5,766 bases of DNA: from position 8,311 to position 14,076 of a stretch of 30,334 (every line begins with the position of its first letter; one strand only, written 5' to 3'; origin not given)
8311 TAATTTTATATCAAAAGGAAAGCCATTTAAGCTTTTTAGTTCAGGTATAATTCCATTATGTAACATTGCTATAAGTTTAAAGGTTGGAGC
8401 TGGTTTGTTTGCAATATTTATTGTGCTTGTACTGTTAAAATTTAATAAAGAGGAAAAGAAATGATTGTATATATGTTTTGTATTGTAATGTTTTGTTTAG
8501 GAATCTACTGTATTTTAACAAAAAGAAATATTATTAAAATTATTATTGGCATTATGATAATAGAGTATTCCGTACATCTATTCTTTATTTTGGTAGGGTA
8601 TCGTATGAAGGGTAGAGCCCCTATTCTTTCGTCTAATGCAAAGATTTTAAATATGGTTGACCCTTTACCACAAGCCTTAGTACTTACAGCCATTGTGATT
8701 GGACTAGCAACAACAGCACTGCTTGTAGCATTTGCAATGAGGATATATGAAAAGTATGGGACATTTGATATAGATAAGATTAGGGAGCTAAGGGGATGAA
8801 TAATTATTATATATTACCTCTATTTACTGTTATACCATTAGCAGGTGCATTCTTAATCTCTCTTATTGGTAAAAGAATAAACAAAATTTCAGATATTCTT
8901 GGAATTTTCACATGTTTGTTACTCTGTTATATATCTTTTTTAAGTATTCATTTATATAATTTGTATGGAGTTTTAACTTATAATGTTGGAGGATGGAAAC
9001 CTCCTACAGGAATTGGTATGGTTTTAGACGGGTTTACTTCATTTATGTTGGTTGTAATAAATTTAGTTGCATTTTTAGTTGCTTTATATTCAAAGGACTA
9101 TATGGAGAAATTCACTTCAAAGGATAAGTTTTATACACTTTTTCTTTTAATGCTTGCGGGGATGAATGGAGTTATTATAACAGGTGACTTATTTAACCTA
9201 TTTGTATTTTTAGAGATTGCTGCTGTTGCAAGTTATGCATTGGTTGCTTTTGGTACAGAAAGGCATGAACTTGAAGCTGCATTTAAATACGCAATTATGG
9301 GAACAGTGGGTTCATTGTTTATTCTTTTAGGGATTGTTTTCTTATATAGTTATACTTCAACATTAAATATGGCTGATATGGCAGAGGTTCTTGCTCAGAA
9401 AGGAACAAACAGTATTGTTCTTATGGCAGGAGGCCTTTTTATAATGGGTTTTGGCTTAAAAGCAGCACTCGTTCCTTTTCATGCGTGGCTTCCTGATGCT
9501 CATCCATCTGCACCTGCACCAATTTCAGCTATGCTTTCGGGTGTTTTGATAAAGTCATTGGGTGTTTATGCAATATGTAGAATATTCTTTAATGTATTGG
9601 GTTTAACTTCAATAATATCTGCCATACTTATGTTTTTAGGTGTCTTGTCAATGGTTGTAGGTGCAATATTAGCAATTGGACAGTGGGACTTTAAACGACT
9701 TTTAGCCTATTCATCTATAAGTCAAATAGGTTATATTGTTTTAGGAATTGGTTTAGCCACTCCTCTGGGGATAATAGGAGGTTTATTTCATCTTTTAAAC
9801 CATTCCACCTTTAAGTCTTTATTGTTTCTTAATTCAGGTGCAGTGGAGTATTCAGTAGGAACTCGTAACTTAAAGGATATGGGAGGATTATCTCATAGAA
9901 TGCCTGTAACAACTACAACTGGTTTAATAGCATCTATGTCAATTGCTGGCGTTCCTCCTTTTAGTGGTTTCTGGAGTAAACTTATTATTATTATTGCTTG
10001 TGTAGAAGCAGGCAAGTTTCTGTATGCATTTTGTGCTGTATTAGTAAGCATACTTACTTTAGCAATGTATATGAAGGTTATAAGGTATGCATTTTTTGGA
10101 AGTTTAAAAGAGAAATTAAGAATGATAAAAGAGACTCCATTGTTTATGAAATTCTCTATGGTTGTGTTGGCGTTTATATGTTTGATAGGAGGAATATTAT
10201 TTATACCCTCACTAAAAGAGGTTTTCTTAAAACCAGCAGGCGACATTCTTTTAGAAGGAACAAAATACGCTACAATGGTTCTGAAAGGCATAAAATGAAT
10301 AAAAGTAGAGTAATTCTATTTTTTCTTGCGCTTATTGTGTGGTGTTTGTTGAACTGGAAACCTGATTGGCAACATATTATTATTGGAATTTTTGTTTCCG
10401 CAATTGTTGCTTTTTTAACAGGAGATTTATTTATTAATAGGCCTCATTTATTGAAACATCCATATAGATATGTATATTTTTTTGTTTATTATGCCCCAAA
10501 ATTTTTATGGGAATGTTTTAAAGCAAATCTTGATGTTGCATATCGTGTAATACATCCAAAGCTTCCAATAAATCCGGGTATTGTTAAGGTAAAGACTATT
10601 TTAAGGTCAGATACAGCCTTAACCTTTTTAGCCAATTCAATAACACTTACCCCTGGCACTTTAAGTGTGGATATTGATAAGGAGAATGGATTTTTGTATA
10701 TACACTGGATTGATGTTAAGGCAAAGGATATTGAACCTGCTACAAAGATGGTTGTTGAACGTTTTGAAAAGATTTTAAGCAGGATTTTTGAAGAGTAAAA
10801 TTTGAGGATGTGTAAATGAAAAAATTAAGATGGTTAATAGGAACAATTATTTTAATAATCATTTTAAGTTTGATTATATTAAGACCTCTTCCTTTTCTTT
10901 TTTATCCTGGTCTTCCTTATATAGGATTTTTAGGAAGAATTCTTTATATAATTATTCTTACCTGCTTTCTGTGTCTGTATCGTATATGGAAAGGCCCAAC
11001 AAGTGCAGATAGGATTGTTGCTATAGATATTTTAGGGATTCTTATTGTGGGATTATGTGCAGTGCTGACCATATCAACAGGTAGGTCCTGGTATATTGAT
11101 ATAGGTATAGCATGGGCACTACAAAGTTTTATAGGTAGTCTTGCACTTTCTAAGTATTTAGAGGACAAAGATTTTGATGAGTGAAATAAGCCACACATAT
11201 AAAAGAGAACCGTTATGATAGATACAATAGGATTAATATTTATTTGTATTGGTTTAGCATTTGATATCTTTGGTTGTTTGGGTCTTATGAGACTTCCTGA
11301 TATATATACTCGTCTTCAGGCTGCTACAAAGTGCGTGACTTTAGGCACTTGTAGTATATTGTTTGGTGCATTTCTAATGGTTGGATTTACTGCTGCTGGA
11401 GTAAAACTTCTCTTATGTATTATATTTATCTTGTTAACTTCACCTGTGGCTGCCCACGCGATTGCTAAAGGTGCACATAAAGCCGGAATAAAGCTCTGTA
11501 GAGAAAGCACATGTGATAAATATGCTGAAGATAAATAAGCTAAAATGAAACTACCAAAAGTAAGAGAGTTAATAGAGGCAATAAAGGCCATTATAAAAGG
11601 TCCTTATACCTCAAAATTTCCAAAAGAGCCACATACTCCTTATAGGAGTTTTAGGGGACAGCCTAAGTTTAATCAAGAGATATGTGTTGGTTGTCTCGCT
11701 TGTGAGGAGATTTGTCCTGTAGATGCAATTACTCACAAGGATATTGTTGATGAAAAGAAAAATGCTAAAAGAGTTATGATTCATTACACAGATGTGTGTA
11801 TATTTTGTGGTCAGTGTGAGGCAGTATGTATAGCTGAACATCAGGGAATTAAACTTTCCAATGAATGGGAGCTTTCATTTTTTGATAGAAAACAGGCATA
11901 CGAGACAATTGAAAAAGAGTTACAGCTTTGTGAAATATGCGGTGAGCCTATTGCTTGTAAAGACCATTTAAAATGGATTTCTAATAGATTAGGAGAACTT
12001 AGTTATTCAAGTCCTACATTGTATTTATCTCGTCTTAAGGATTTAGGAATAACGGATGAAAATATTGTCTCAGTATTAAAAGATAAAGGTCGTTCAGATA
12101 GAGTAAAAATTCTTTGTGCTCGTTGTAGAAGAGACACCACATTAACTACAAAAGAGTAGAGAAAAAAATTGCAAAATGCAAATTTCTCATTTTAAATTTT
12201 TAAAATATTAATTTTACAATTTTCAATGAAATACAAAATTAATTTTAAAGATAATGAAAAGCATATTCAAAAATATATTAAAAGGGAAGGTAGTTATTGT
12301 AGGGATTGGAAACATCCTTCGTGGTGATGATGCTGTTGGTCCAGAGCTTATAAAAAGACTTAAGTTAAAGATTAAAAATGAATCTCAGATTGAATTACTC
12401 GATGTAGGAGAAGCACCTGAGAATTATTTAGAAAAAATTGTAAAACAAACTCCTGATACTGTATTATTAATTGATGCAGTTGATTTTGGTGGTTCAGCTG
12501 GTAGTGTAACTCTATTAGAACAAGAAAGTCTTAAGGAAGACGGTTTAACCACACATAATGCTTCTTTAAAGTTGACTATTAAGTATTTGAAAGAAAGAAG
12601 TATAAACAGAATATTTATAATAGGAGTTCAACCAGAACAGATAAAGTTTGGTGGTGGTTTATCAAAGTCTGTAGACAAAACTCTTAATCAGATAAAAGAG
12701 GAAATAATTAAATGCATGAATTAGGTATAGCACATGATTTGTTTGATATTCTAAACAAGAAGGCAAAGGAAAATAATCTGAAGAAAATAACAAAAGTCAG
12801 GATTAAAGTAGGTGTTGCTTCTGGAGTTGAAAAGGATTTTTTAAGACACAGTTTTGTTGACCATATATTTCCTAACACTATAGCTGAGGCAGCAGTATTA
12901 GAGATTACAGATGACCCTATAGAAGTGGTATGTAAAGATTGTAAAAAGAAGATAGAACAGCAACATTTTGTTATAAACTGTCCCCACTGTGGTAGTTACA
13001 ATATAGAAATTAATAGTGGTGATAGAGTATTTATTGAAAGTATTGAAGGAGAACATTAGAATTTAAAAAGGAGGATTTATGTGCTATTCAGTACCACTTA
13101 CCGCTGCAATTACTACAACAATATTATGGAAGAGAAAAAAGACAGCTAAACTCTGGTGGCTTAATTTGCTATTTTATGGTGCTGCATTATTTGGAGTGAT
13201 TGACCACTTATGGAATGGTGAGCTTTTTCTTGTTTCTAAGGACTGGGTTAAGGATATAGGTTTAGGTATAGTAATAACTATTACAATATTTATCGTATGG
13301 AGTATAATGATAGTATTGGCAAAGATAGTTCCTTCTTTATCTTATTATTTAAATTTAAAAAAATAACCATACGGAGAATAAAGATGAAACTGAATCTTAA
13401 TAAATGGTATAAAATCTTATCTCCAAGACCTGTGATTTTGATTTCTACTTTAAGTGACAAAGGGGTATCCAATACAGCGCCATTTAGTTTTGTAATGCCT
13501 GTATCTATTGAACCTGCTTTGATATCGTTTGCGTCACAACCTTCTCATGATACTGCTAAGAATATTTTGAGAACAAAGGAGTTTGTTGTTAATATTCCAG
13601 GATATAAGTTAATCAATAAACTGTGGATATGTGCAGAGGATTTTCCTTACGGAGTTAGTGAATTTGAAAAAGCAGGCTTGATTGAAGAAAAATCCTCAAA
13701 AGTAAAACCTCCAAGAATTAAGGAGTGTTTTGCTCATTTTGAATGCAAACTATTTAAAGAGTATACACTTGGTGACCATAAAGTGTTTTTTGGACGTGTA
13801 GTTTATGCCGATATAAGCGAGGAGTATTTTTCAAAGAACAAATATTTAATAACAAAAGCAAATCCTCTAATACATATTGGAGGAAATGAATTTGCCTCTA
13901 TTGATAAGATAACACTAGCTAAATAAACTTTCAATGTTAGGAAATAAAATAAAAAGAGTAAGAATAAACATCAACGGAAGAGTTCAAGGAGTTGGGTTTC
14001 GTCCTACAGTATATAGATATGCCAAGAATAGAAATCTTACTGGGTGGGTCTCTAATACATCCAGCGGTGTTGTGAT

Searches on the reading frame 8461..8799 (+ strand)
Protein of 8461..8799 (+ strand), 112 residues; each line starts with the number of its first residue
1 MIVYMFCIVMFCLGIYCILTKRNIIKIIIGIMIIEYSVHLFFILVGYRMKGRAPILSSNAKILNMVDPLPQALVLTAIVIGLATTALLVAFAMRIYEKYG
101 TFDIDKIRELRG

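Call 36: search_protein_families(library=pfam, proteins=[window:8461-8799:+])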
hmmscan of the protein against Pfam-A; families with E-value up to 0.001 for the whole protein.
window:8461-8799:+ (112 aa): 1 family
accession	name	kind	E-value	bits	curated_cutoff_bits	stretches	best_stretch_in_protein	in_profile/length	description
PF00420.29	Oxidored_q2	-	1.7e-28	98.6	26.1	1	3-111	2-94/95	NADH-ubiquinone/plastoquinone oxidoreductase chain 4L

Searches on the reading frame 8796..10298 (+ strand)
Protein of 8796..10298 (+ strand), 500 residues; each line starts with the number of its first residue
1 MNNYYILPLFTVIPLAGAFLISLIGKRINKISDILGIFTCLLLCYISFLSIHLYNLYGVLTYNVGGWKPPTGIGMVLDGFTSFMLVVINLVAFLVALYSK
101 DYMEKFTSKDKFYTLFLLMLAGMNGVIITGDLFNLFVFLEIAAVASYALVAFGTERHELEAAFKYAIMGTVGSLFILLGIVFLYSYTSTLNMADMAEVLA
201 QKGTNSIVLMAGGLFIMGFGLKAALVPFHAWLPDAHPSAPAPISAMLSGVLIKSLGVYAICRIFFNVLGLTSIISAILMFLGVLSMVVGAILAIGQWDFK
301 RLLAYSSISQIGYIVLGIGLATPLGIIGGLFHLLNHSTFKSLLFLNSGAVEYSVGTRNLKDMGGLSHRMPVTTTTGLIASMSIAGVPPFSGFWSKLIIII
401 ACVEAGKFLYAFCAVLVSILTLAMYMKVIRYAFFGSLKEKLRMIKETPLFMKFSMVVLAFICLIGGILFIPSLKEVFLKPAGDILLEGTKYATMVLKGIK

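Call 36: search_protein_families(library=pfam, proteins=[window:8796-10298:+])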
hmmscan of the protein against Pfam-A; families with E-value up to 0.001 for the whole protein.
window:8796-10298:+ (500 aa): 3 families
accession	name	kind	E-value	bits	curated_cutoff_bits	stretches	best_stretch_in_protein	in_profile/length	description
PF00361.26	Proton_antipo_M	-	1.8e-70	237.9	21.5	1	130-421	2-294/294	NADH:quinone oxidoreductase/Mrp antiporter, TM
PF00662.26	Proton_antipo_N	-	4e-08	33.5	24.5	1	73-113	11-51/51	NADH-Ubiquinone oxidoreductase (complex I), chain 5 N-terminus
PF10125.14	NADHdeh_related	-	4.6e-08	33.2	27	1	119-231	75-184/218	NADH dehydrogenase I, subunit N related protein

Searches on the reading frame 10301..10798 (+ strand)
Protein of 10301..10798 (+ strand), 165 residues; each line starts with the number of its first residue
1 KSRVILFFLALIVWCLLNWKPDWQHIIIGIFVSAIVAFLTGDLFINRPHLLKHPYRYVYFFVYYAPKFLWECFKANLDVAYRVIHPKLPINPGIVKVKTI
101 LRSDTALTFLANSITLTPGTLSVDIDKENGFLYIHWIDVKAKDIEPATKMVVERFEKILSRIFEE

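Call 36: search_protein_families(library=pfam, proteins=[window:10301-10798:+])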
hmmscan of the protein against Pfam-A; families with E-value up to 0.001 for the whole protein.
window:10301-10798:+ (165 aa): 1 family
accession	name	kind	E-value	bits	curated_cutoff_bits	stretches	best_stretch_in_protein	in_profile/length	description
PF01899.21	MNHE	-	9e-47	158.9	27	1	8-162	2-145/145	Na+/H+ ion antiporter subunit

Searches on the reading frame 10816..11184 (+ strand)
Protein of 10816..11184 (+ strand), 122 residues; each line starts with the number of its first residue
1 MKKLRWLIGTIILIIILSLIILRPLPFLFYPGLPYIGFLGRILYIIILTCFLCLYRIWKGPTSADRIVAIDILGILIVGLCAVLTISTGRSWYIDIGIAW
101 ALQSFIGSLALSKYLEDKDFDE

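Call 36: search_protein_families(library=pfam, proteins=[window:10816-11184:+])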
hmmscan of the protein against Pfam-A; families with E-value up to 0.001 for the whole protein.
window:10816-11184:+ (122 aa): 1 family
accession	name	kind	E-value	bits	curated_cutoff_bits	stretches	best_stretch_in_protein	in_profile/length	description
PF04066.18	MrpF_PhaF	-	3.4e-17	63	23.3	1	64-116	1-53/53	Multiple resistance and pH regulation protein F (MrpF / PhaF)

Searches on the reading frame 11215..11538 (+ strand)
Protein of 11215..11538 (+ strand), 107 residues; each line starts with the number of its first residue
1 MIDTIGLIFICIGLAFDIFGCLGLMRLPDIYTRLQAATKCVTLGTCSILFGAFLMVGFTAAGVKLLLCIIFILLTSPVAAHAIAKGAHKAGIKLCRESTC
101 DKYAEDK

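Call 36: search_protein_families(library=pfam, proteins=[window:11215-11538:+])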
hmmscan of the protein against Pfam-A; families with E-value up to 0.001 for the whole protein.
window:11215-11538:+ (107 aa): 1 family
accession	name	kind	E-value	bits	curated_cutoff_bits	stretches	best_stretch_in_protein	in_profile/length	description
PF03334.19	PhaG_MnhG_YufB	-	6.6e-25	87.6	23.4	1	9-88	1-80/80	Na+/H+ antiporter subunit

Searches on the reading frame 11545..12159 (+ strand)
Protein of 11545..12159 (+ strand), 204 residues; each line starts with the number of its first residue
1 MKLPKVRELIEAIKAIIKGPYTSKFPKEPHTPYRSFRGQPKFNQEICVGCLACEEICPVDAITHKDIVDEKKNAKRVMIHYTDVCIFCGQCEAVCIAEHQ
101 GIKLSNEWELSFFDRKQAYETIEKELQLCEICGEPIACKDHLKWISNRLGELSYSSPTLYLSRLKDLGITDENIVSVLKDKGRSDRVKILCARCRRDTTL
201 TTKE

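Call 6: search_protein_families(library=pfam, proteins=[window:11545-12159:+])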
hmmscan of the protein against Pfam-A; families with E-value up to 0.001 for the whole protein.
window:11545-12159:+ (204 aa): 8 families
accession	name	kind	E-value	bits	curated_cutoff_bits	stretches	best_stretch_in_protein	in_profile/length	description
PF00037.32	Fer4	-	6.5e-09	35.7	21.1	1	40-63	1-24/24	4Fe-4S binding domain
PF12838.12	Fer4_7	-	8e-09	36.3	27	1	47-95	2-48/52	4Fe-4S dicluster domain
PF13187.11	Fer4_9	-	1.1e-06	29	27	1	47-95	2-47/52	4Fe-4S dicluster domain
PF13237.11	Fer4_10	-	1.5e-05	25.2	25.5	1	41-95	3-52/53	4Fe-4S dicluster domain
PF12837.12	Fer4_6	-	2.3e-05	24.5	25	1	40-62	2-24/24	4Fe-4S binding domain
PF14697.11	Fer4_21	-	9.5e-05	22.9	35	1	42-63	36-58/59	4Fe-4S dicluster domain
PF25160.1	LdpA_Fe-S-bd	-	0.00019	21.6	27.6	0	53-96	9-39/49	LdpA Fe-S cluster-binding domain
PF12797.12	Fer4_2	-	0.00035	20.8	24.5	1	40-59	3-22/22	4Fe-4S binding domain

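Call 7: search_protein_families(library=ncbifam, proteins=[window:11545-12159:+])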
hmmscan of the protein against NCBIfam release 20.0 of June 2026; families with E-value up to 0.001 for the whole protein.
window:11545-12159:+ (204 aa): 40 families (the best 25 are shown)
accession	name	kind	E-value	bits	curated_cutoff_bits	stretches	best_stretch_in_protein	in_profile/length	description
NF009053.0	PRK12387.1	subfamily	3.6e-27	95.3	204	1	14-153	6-141/180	formate hydrogenlyase complex iron-sulfur subunit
NF006076.0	PRK08222.1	equivalog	2.9e-24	85.9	270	1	12-147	4-135/181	hydrogenase 4 subunit H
NF006221.0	PRK08348.1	subfamily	8.1e-18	64.4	124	1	9-117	7-107/136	NADH-plastoquinone oxidoreductase subunit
TIGR01971.1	NuoI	subfamily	1.1e-17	63.7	113.05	1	12-118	5-114/121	NADH-quinone oxidoreductase, chain I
NF004540.0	PRK05888.2-1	equivalog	2.8e-14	52.9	215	1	8-122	7-123/139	NADH-quinone oxidoreductase subunit NuoI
NF004537.0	PRK05888.1-3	equivalog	9.2e-14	51.4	163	1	13-120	31-148/204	NADH-quinone oxidoreductase subunit NuoI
TIGR00403.1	ndhI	equivalog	2.1e-12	47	302.35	1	13-121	30-139/183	NAD(P)H-quinone oxidoreductase subunit I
NF010590.0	PRK13984.1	equivalog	1.1e-11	43.7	946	1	10-107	15-113/611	putative oxidoreductase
NF004536.0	PRK05888.1-1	equivalog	2.7e-11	43.1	212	1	6-119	14-132/180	NADH-quinone oxidoreductase subunit NuoI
NF004541.0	PRK05888.2-2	equivalog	3e-11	43.4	217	1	9-118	24-127/168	NADH-quinone oxidoreductase subunit NuoI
NF042909.1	FMH_DH_FwdF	exception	3.7e-11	42.7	375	1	41-108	11-80/336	tungsten-dependent formylmethanofuran dehydrogenase subunit FwdF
NF004538.0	PRK05888.1-4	equivalog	4.3e-10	39.4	135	1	13-136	24-151/162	NADH-quinone oxidoreductase subunit NuoI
NF004545.0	PRK05888.3-1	equivalog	5.6e-10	39.1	229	1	6-119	27-140/154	NADH-quinone oxidoreductase subunit NuoI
NF004543.0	PRK05888.2-5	equivalog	6e-10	39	243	1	12-101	26-116/217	NADH-quinone oxidoreductase subunit NuoI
NF040612.1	F420_dehyd_FpoI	exception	1.1e-09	38.2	180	1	7-97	4-96/135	F420H2 dehydrogenase subunit FpoI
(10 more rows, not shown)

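Call 41: search_solved_structures(query=window:11545-12159:+, max_evalue=0.00001, show_alignments=2)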
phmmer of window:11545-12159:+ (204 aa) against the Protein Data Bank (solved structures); distinct sequences matched with E-value up to 0.00001: 36.
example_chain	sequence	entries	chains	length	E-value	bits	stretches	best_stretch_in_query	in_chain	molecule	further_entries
7z0s_F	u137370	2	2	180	7.9e-19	71.2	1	13-143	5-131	Formate hydrogenlyase subunit 6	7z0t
5t5i_F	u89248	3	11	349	1.7e-17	66.9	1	40-98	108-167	Tungsten formylmethanofuran dehydrogenase subunit fwdF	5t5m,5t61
9sw6_H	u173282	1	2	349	5.7e-17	65.2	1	39-98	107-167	Tungsten formylmethanofuran dehydrogenase, subunit F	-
9sfi_T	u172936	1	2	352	3.4e-14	56.1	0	13-95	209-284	4Fe-4S ferredoxin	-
7eu3_I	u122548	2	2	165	1.5e-11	47.5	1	18-118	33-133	NAD(P)H-quinone oxidoreductase subunit I, chloroplastic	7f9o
7bkb_K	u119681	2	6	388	1.8e-11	47.2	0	43-124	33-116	Formylmethanofuran dehydrogenase, subunit F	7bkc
6hum_I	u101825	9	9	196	2.2e-11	46.9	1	18-121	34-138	NAD(P)H-quinone oxidoreductase subunit I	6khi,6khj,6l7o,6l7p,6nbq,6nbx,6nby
9grx_I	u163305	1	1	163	1.2e-10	44.5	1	19-117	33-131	NAD(P)H-quinone oxidoreductase subunit I, chloroplastic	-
7wfg_I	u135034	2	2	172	1.6e-10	44.1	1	19-117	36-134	NAD(P)H-quinone oxidoreductase subunit I, chloroplastic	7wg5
6cfw_N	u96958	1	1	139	2.1e-10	43.7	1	11-118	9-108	NADH-plastoquinone oxidoreductase subunit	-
6gcs_I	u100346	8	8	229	2.5e-08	37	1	8-97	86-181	TYKY SUBUNIT (NUIM) | Subunit NUIM of NADH:Ubiquinone Oxidoreductase (Complex I)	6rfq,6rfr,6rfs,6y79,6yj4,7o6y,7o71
8b9z_I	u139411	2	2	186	4e-08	36.3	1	13-98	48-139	NADH dehydrogenase (ubiquinone) 23 kDa subunit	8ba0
9sw6_G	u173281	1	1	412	4.3e-08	36.2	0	45-97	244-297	Polyferredoxin protein MvhB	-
7zm7_I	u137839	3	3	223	4.7e-08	36.1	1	11-97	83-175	Oxidoreductase-like protein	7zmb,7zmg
8esw_S8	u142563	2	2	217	5.7e-08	35.8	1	14-98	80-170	NADH dehydrogenase (ubiquinone) 23 kDa subunit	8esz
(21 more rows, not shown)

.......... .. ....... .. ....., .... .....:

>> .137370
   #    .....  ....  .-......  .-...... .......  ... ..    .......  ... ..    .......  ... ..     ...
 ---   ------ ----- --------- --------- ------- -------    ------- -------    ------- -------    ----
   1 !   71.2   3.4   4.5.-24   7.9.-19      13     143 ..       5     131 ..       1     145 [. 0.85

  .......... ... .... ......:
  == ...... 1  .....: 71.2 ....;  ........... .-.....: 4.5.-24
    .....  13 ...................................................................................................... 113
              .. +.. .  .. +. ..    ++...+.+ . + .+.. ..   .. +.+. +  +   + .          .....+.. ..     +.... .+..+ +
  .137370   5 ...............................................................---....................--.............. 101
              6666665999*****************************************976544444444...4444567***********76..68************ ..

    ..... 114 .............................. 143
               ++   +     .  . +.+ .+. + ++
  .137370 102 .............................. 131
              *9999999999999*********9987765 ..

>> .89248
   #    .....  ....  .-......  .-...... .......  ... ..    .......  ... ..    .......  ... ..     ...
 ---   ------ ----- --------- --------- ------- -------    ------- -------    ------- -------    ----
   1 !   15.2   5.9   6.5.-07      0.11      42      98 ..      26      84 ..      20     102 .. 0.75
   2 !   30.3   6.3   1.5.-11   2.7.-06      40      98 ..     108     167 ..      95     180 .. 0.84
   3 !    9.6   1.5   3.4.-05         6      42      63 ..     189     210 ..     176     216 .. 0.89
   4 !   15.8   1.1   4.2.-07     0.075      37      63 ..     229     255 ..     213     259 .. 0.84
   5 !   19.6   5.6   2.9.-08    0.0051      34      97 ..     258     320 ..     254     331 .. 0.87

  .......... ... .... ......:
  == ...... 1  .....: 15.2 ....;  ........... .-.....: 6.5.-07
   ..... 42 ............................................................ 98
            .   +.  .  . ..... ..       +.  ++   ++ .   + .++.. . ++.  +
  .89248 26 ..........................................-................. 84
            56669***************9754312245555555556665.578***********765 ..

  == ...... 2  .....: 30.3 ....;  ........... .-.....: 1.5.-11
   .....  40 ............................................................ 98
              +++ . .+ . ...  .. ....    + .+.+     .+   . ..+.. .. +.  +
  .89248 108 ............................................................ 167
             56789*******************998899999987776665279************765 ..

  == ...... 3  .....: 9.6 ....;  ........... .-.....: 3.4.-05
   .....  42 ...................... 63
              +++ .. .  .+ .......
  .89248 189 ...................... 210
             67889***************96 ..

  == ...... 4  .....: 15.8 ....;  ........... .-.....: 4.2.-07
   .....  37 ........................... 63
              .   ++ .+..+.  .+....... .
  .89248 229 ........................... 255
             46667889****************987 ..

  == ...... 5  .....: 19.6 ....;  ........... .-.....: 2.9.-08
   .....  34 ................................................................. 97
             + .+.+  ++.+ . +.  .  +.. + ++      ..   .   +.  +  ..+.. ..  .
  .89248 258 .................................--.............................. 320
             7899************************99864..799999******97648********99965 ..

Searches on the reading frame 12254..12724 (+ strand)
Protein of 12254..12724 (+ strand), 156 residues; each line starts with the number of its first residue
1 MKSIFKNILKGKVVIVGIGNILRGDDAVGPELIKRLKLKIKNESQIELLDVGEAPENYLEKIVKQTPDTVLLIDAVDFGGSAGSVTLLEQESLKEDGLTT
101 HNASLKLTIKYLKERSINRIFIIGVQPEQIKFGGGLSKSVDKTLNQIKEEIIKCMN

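Call 36: search_protein_families(library=pfam, proteins=[window:12254-12724:+])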
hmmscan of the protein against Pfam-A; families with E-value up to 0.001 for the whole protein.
window:12254-12724:+ (156 aa): 1 family
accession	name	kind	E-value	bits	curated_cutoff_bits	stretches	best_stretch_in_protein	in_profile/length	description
PF01750.23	HycI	-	8e-19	68.2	23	1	31-153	2-129/130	Hydrogenase maturation protease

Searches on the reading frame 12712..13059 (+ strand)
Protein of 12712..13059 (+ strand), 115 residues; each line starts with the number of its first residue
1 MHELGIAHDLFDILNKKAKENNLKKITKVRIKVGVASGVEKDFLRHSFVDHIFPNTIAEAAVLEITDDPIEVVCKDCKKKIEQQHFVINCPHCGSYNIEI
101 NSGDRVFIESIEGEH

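Call 36: search_protein_families(library=pfam, proteins=[window:12712-13059:+])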
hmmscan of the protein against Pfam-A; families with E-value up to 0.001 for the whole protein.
window:12712-13059:+ (115 aa): 2 families
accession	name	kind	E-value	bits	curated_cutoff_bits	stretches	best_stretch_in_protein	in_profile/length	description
PF01155.25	HypA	-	4.4e-29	101.2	28.9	1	1-112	1-111/112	Hydrogenase/urease nickel incorporation, metallochaperone, hypA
PF14599.11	zinc_ribbon_6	-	2.5e-06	27.7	27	1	66-97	24-57/59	Zinc-ribbon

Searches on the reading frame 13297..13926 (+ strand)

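Call 37: search_protein_families(library=pfam, proteins=[window:13297-13926:+])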
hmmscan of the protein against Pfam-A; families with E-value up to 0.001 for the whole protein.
window:13297-13926:+ (209 aa): 1 family
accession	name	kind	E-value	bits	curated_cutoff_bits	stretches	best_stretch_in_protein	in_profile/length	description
PF01613.24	Flavin_Reduct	-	1.2e-29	103.8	27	1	43-180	5-140/153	Flavin reductase like domain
